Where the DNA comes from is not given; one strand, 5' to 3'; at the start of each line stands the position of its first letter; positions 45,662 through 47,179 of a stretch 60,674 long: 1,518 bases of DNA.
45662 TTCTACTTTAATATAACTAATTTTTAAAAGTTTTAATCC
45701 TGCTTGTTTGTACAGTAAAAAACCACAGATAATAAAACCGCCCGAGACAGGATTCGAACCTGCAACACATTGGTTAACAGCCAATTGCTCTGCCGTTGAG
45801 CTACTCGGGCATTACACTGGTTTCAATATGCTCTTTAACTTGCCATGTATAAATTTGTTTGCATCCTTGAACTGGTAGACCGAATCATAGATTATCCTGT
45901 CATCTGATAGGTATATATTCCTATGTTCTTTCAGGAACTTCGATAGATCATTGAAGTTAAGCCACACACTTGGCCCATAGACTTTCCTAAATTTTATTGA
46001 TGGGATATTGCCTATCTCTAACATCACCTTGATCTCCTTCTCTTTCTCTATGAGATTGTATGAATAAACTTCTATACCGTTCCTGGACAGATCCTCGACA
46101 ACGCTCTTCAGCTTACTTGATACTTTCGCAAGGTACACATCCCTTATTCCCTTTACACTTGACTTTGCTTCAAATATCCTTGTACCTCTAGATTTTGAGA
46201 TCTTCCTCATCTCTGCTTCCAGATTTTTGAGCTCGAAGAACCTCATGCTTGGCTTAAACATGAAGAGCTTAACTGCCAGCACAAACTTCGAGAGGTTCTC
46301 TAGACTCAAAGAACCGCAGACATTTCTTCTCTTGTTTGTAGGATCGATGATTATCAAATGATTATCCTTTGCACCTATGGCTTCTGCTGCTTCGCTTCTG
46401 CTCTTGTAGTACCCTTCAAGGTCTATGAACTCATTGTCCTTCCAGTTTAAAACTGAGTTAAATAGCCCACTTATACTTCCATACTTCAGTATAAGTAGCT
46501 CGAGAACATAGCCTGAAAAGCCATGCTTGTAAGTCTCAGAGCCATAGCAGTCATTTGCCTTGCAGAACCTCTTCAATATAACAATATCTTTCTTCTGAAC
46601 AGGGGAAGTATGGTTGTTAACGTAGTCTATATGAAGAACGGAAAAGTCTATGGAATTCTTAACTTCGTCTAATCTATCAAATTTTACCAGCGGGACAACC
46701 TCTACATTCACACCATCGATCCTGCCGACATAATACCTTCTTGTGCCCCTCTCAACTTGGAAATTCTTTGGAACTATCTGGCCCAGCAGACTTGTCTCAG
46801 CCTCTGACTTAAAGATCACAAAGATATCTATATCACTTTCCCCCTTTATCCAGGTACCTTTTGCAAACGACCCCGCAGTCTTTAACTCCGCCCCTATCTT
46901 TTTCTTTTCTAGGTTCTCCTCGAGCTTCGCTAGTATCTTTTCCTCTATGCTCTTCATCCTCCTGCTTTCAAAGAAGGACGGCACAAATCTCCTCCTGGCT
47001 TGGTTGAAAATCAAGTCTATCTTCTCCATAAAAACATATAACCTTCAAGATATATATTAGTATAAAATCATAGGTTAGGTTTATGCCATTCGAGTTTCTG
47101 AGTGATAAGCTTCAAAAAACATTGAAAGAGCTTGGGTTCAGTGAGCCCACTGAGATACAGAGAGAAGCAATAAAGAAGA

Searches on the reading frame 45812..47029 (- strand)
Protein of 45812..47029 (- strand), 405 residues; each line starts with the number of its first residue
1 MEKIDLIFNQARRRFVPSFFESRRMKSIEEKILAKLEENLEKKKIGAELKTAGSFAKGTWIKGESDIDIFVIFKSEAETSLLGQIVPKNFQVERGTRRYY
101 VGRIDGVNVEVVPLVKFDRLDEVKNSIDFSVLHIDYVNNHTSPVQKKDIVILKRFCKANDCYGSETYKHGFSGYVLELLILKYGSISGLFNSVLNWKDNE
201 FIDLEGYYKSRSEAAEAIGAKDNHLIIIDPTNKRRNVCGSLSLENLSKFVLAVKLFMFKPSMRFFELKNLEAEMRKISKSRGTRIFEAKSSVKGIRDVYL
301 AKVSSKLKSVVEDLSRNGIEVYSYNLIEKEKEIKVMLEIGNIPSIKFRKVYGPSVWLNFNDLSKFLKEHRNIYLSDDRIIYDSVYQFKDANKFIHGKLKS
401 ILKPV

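Call 60: find_encoding_contigs(protein=window:45812-47029:-, flank=10000, max_places=3)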
Protein window:45812-47029:- (405 aa): 1 contig read that carries it; 1 place shown.
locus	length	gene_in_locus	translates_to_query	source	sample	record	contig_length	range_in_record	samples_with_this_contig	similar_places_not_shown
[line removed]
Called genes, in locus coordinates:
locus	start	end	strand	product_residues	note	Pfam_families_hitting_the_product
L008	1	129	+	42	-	?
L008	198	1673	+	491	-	PF00133:tRNA-synt_1, PF01406:tRNA-synt_1e, PF09334:tRNA-synt_1g, PF00133:tRNA-synt_1, PF01406:tRNA-synt_1e, PF08264:Anticodon_1 (weak)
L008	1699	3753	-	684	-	PF02629:CoA_binding, PF13380:CoA_binding_2, PF13607:Succ_CoA_lig, PF19045:Ligase_CoA_2, PF13549:ATP-grasp_5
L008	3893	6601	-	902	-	PF00270:DEAD, PF04851:ResIII (weak), PF00271:Helicase_C, PF22590:Cas3-like_C_2 (weak), PF19306:WHD_Lhr, PF08494:DEAD_assoc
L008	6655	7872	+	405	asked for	PF01909:NTP_transf_2, PF09249:tRNA_NucTransf2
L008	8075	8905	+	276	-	-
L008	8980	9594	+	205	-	?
